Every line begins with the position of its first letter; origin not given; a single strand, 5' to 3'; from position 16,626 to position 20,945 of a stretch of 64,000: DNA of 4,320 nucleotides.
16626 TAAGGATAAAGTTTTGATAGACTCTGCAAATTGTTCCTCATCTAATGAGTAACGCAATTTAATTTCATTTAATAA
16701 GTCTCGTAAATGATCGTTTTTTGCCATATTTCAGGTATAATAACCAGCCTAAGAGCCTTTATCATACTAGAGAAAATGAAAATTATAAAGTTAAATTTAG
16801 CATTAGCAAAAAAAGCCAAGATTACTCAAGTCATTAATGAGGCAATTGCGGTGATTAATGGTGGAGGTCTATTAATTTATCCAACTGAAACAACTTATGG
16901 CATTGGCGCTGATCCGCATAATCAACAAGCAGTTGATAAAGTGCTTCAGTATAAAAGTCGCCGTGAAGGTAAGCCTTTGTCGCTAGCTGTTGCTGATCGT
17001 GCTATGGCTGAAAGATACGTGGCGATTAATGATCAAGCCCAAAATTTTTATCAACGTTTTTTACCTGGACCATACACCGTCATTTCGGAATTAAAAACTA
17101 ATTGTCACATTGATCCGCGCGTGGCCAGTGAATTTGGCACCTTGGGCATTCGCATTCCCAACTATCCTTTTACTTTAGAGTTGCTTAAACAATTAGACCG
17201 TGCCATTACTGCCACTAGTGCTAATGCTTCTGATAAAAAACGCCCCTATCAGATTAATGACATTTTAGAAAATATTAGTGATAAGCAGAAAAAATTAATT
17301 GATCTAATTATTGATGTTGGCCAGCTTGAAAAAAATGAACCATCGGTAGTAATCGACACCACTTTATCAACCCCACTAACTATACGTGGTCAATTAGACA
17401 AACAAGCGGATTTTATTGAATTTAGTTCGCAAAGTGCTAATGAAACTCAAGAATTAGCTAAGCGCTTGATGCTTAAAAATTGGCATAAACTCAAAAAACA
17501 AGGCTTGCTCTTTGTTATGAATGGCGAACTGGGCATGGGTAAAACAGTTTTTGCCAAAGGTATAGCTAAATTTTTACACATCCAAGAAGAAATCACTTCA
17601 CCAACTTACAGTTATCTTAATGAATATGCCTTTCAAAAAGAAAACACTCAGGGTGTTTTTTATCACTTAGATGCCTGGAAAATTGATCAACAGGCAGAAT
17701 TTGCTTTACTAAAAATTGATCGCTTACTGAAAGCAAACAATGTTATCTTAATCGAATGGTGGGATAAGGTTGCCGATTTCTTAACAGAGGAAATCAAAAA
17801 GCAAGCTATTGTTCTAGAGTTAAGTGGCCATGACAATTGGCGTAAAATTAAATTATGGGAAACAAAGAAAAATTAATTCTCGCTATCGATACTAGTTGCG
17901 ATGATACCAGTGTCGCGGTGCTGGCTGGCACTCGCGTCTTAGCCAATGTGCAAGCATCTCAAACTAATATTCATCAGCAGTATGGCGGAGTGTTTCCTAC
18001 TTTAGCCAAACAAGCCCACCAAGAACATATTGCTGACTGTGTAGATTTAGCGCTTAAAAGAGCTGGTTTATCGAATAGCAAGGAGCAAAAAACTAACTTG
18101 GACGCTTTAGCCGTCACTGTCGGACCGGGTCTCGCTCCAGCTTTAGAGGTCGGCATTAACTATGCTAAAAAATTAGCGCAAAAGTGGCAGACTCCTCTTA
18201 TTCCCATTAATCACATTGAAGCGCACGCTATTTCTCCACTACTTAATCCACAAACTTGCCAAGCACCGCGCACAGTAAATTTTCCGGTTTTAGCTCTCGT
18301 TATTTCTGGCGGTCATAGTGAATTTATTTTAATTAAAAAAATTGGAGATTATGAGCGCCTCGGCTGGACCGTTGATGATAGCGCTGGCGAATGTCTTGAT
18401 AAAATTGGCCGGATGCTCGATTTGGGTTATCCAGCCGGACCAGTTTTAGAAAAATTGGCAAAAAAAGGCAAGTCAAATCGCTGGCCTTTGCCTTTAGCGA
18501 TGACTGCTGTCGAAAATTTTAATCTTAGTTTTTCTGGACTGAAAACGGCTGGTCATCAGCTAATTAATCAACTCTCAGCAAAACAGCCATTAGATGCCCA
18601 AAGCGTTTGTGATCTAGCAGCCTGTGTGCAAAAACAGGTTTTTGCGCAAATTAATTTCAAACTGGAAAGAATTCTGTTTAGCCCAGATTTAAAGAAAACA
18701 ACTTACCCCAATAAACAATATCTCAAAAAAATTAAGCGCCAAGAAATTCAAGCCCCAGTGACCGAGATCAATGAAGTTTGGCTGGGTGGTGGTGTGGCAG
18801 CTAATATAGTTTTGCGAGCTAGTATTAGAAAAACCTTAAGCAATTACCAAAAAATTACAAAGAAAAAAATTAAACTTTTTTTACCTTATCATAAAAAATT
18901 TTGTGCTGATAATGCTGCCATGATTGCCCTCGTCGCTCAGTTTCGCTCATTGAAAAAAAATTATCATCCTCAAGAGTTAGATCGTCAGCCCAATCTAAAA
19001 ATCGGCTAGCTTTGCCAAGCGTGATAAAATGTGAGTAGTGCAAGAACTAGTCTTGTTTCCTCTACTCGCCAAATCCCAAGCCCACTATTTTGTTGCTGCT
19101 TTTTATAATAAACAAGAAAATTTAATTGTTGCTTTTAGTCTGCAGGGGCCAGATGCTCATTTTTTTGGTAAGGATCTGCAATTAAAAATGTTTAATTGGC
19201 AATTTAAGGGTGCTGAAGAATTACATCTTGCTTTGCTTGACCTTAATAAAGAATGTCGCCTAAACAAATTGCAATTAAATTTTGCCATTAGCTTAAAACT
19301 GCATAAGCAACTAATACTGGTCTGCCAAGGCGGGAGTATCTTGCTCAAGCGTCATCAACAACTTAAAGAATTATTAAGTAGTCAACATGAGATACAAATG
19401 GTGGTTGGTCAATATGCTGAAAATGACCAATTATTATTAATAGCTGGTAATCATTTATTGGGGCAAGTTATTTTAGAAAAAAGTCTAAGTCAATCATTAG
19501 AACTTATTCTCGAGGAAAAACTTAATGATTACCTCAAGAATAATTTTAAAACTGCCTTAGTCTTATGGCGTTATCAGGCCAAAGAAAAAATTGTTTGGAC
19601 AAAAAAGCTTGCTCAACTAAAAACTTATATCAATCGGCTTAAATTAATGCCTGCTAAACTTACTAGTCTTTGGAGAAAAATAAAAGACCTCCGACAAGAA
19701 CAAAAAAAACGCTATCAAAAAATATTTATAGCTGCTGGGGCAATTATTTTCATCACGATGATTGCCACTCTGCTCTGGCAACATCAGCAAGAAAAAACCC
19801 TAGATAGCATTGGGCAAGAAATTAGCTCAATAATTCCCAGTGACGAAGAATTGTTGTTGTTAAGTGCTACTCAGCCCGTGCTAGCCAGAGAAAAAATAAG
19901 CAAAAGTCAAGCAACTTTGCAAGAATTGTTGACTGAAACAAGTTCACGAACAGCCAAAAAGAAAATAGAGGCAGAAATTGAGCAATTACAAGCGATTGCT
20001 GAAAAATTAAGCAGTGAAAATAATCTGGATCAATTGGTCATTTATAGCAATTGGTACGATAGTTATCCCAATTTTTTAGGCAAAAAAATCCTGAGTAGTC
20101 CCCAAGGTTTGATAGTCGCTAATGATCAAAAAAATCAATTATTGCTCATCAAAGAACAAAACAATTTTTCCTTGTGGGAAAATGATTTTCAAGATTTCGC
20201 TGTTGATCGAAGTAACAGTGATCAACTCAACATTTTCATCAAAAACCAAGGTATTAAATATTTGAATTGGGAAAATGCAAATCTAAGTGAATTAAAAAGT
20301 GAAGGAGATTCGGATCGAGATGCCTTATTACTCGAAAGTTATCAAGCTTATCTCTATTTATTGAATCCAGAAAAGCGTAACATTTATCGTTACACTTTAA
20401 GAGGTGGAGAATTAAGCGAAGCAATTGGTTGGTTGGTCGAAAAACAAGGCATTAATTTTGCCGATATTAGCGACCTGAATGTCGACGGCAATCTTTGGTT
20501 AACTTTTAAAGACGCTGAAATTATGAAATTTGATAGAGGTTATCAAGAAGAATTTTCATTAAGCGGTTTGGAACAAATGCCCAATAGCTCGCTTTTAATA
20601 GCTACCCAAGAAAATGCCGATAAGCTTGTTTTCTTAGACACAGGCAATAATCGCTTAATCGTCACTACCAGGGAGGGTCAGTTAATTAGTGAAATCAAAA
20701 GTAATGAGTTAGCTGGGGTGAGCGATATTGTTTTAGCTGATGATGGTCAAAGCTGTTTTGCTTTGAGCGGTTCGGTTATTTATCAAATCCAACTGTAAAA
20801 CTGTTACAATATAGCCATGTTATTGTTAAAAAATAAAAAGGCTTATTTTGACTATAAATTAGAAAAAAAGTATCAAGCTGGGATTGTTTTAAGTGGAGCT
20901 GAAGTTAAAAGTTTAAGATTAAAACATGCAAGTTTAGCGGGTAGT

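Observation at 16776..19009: t6A biosynthesis: YrdC(TsaC)-TsaE fusion gene followed by tsaD, no TsaB in the neighbourhood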

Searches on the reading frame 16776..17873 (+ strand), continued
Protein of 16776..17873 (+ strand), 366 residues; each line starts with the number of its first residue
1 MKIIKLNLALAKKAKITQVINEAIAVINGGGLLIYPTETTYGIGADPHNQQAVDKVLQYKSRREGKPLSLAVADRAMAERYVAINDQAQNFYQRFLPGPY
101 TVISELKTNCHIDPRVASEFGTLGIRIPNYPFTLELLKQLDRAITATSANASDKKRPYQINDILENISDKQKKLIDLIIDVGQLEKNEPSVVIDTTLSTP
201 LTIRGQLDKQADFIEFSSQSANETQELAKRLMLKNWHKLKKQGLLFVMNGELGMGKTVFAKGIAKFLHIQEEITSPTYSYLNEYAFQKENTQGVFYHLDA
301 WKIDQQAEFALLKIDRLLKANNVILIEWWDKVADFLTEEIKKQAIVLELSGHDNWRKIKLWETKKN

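Call 72: find_encoding_contigs(protein=P0108, flank=10000, max_places=1)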
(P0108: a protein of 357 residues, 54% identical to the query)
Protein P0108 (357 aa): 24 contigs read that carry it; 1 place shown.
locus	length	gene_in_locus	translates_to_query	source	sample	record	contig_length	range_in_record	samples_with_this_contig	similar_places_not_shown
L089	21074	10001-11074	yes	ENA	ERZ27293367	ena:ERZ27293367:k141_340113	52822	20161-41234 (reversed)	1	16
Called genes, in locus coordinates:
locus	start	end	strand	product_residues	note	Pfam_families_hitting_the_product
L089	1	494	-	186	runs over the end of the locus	-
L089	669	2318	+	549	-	-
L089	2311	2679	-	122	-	PF00072:Response_reg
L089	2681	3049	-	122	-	PF00072:Response_reg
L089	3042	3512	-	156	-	PF01243:PNPOx_N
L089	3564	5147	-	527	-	-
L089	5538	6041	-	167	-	-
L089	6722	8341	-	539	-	PF00118:Cpn60_TCP1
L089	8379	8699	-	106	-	PF00166:Cpn10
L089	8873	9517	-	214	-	PF01145:Band_7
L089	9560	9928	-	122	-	-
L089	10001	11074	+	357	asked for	PF01300:Sua5_yciO_yrdC, PF02367:TsaE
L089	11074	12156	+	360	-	PF00814:TsaD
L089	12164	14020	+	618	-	-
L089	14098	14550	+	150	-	PF01668:SmpB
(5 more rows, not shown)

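Call 73: find_encoding_contigs(protein=P0116, flank=10000, max_places=1)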
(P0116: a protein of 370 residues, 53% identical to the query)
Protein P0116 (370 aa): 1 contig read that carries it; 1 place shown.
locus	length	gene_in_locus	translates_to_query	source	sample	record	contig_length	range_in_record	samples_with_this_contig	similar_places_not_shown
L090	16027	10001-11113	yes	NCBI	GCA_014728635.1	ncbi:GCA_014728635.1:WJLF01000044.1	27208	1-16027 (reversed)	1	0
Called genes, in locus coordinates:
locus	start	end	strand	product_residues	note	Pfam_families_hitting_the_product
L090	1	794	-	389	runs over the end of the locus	PF00579:tRNA-synt_1b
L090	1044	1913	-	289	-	PF02899:Phage_int_SAM_1, PF13495:Phage_int_SAM_4, PF00589:Phage_integrase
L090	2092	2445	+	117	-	PF04977:DivIC (weak)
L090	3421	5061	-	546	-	PF00118:Cpn60_TCP1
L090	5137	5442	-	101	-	PF00166:Cpn10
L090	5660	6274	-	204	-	-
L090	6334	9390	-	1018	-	PF05048:NosD, PF13229:Beta_helix, PF17161:DUF5123 (weak), PF00404:Dockerin_1 (weak)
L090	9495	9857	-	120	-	-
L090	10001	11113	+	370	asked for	PF01300:Sua5_yciO_yrdC, PF02367:TsaE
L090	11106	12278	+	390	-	PF00814:TsaD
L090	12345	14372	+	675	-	-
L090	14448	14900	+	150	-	PF01668:SmpB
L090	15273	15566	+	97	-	PF18917:LiaI-LiaF-like_TM1, PF22570:LiaF-TM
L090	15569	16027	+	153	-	PF02224:Cytidylate_kin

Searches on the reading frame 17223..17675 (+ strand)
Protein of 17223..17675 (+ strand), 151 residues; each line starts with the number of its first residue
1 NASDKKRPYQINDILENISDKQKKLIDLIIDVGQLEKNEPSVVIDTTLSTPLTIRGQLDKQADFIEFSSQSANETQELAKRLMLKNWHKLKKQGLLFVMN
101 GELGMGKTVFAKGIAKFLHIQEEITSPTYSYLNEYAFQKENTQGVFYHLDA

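Call 47: search_protein_representatives(protein=window:17223-17675:+)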
Query: 151 residues. Proteins with E-value up to 0.001 (for the whole library): 2532; up to 1e-10: 151; up to 1e-30: 9. The best 150 are listed.
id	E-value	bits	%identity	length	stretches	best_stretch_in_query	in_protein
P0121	5.2e-45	169.1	56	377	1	1-150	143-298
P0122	5.1e-41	156.2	55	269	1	1-150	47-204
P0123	9.2e-40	152.1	65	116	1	5-117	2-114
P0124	1.5e-37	145.0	54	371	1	1-150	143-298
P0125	1.8e-37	144.7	59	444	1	1-150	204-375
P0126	5.9e-36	139.8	49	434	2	57-150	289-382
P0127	5.0e-35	136.8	51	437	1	1-150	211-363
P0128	7.5e-33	129.7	47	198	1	22-150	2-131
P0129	1.2e-31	125.8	46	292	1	1-150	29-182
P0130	2.1e-30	121.8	43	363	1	1-150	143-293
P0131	3.1e-30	121.3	50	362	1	1-140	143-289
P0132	1.6e-29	118.9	48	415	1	1-141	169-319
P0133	3.2e-29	118.0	49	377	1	3-150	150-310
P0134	1.6e-28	115.7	50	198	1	30-151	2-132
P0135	3.7e-27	111.3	52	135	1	28-134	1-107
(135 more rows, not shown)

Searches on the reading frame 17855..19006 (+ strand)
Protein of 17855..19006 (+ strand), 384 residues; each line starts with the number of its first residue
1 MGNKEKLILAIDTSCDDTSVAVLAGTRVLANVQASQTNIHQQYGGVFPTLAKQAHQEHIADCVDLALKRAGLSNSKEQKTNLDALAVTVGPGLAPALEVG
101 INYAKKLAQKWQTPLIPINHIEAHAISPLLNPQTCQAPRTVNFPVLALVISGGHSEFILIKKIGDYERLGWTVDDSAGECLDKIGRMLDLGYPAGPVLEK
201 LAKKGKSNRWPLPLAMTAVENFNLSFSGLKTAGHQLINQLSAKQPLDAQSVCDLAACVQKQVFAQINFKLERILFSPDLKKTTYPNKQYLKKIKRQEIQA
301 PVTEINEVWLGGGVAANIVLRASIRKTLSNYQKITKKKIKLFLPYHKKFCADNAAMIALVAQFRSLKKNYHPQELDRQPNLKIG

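Call 3: search_protein_families(library=pfam, proteins=[window:17855-19006:+], max_evalue=0.01)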
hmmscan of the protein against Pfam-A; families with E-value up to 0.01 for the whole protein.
window:17855-19006:+ (384 aa): 1 family
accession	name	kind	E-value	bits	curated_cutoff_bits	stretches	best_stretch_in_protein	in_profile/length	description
PF00814.31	TsaD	-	4.8e-70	236.7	24.8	1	28-358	2-263/264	tRNA N6-adenosine threonylcarbamoyltransferase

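Call 4: search_protein_families(library=ncbifam, proteins=[window:17855-19006:+], max_evalue=0.01)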
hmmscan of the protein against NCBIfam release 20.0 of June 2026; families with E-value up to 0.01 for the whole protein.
window:17855-19006:+ (384 aa): 5 families
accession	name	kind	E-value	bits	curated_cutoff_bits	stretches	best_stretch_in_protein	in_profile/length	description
TIGR03723.1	T6A_TsaD_YgjD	equivalog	2.4e-92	309.4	296.1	1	8-363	1-311/314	tRNA (adenosine(37)-N6)-threonylcarbamoyltransferase complex transferase subunit TsaD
TIGR00329.1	gcp_kae1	subfamily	5.7e-87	291.8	207.8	1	9-358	1-305/305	tRNA (adenosine(37)-N6)-threonylcarbamoyltransferase complex transferase subunit TsaD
TIGR03722.2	arch_KAE1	equivalog_domain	2.3e-43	148.6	375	2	8-274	1-239/323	KEOPS complex N(6)-L-threonylcarbamoyladenine synthase Kae1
NF007174.0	PRK09605.1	equivalog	4.4e-40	137.7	447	2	8-274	3-241/535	bifunctional N(6)-L-threonylcarbamoyladenine synthase/serine/threonine protein kinase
TIGR03725.1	T6A_YeaZ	equivalog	4.8e-13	49.6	69.3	1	8-127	1-100/212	tRNA (adenosine(37)-N6)-threonylcarbamoyltransferase complex dimerization subunit type 1 TsaB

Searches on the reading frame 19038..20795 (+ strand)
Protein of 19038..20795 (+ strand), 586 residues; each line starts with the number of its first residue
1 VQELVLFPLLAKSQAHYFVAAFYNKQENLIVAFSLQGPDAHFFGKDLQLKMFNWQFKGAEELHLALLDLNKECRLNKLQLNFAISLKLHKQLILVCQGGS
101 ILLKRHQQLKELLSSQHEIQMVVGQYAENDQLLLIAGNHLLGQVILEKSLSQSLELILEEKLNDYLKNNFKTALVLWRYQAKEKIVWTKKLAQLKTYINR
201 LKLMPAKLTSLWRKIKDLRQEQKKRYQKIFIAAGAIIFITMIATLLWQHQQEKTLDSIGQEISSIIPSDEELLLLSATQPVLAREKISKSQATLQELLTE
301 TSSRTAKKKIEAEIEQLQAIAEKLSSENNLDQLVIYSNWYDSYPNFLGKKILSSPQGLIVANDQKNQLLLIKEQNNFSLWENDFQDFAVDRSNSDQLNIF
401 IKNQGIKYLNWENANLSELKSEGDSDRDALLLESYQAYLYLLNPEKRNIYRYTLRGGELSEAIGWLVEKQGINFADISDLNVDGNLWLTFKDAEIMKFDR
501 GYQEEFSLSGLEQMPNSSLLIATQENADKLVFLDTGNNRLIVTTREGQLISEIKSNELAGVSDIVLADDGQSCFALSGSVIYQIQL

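Call 3: search_protein_families(library=pfam, proteins=[window:19038-20795:+], max_evalue=0.01)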
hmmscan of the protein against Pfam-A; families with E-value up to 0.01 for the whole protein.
window:19038-20795:+ (586 aa): 0 families

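Call 4: search_protein_families(library=ncbifam, proteins=[window:19038-20795:+], max_evalue=0.01)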
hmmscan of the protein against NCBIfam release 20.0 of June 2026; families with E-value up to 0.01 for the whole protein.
window:19038-20795:+ (586 aa): 0 families

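Call 53: find_homologous_proteins(query=window:19038-20795:+, max_evalue=0.00001)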
Query window:19038-20795:+ (586 aa): 41 proteins with E <= 0.00001 among 8000 candidates.
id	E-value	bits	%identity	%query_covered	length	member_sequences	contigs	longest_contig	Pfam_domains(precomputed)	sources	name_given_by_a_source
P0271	0.0e+0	1265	100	100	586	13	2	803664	-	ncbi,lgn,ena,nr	ncbi:MAG: hypothetical protein GX559_02685 [Candidatus Pacebacteria bacterium]|nr:hypothetical prote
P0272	1.1e-278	943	74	100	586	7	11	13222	-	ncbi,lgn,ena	-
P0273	1.8e-278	943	74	100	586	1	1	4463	-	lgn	-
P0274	2.3e-278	942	74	100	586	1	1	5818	-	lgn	-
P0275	6.7e-278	941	74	100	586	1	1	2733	-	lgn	-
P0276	7.4e-278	941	74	100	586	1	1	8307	-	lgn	-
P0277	1.4e-277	940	74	100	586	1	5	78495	-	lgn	-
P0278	3.6e-271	919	73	100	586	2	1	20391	-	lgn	-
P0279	3.7e-256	869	69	100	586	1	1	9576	-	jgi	jgi:hypothetical protein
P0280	6.7e-256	868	69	100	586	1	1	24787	-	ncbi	-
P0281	1.5e-255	867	68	100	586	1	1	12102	-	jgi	jgi:hypothetical protein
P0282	4.4e-255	866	68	100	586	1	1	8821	-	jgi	-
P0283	8.7e-254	861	67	100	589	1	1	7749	-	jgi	-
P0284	8.0e-251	851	66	98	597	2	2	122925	-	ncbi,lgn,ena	-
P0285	4.7e-250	849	68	100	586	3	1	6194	-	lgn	-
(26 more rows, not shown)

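Call 65: predict_structure(alignment_id=A3)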
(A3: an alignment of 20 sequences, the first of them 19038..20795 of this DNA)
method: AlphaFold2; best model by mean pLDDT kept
length: 586 residues; sequences in the alignment: 20
mean_pLDDT: 83.7   pTM: 0.50
mean pLDDT of the five models: 83.7, 83.2, 81.3, 80.8, 78.7
residues with pLDDT >= 90: 194; 70-90: 323; 50-70: 60; < 50: 9
segments of 3 or more residues with pLDDT < 50: 183-191
pLDDT, mean of each block of 10 residues (from residue 1): 80 85 92 92 89 91 93 92 92 94 87 90 87 88 80 77 71 88 48 56 59 61 72 83 83 81 82 68 78 88 82 86 64 83 86 92 86 84 87 86 90 90 85 86 90 88 79 88 91 90 87 89 90 91 90 83 91 91 91
secondary structure, 60 per line:
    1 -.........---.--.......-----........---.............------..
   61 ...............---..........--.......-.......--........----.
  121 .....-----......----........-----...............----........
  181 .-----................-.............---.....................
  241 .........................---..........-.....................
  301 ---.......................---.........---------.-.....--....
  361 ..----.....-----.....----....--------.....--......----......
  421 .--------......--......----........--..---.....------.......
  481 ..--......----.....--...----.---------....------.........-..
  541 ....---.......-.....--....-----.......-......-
elements in order: E2-10 E17-23 E29-36 H40-52 H59-75 E79-88 E91-97 E99-105 E108-115 E120-125 E131-136 H141-148 H154-168 E173-181 H187-202 H204-216 H220-265 H269-278 H280-300 H304-326 E333-338 E350-354 E357-362 E367-371 E377-381 E386-389 E398-402 E405-410 E415-421 E430-435 E438-443 E448-455 E463-467 E477-482 E485-490 E495-499 E502-504 E519-522 E529-534 E539-544 E548-554 H556-560 E563-566 E572-578 E580-585

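Call 67: fold_search(model_id=the predicted structure, library=pdb)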
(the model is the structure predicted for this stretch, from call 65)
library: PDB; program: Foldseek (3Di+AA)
matches with E <= 10: 1289; with E <= 0.001: 887
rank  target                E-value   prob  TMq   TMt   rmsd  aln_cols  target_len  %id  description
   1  9m0y_C                1.4e-09  1.00  0.29  0.31  30.7       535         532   12  Local refinement of stacked like DDB1-DDA1-DET1-Ube2e2-COP1 complex (layer 2) (released 2026-01-28)
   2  7n61_0C               2.6e-09  1.00  0.29  0.34  56.9       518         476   11  structure of C2 projections and MIPs (released 2022-05-18)
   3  9m0y_F                3.2e-09  1.00  0.27  0.30  27.6       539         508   13  Local refinement of stacked like DDB1-DDA1-DET1-Ube2e2-COP1 complex (layer 2) (released 2026-01-28)
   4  9lul_K                4.5e-09  1.00  0.30  0.33  29.5       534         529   13  Local refinement of stacked like DDB1-DDA1-DET1-Ube2e2-COP1 complex (layer 1) (released 2026-01-28)
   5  7n61_0A               1.4e-08  1.00  0.32  0.39  63.5       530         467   12  structure of C2 projections and MIPs (released 2022-05-18)
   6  4zlr_B                1.6e-08  1.00  0.31  0.60   5.8       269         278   16  Structure of the Brat-NHL domain bound to consensus RNA motif (released 2015-11-11)
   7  7qrw                  1.6e-08  1.00  0.33  0.64   4.2       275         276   14  Crystal structure of NHL domain of TRIM3 (released 2022-05-04)
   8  2pk0_A                1.7e-08  1.00  0.23  0.47   5.9       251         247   15  Structure of the S. agalactiae serine/threonine phosphatase at 2.65 resolution (released 2007-06-12)
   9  1q7f_B                2.5e-08  1.00  0.32  0.62   5.0       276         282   14  Brain Tumor NHL domain (released 2003-10-21)
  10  9m0y_D                3.0e-08  1.00  0.26  0.30  27.4       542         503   12  Local refinement of stacked like DDB1-DDA1-DET1-Ube2e2-COP1 complex (layer 2) (released 2026-01-28)
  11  9l3y_B                3.1e-08  1.00  0.30  0.49  13.6       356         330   12  Cryo-EM structure of the G-protein coupled receptor 1 (GPR1) in complex with chemerin and Gi1 (released 2025-03-12)
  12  9jco_B                3.3e-08  1.00  0.28  0.43  16.9       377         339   11  Cryo-EM structure of the proton-sensing GPCR (GPR4)-Gs protein complex at pH 6.5 (released 2025-07-09)
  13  6f0t_A                3.7e-08  1.00  0.34  0.73   3.9       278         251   14  Crystal structure of Pizza6-SFW (released 2018-03-21)
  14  4uuy_A                3.7e-08  1.00  0.30  0.51   6.2       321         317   11  Structural Identification of the Vps18 beta-propeller reveals a critical role in the HOPS complex stability and functi (released 2014-10-29)
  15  2pk0_D                3.9e-08  1.00  0.23  0.48   5.7       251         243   14  Structure of the S. agalactiae serine/threonine phosphatase at 2.65 resolution (released 2007-06-12)
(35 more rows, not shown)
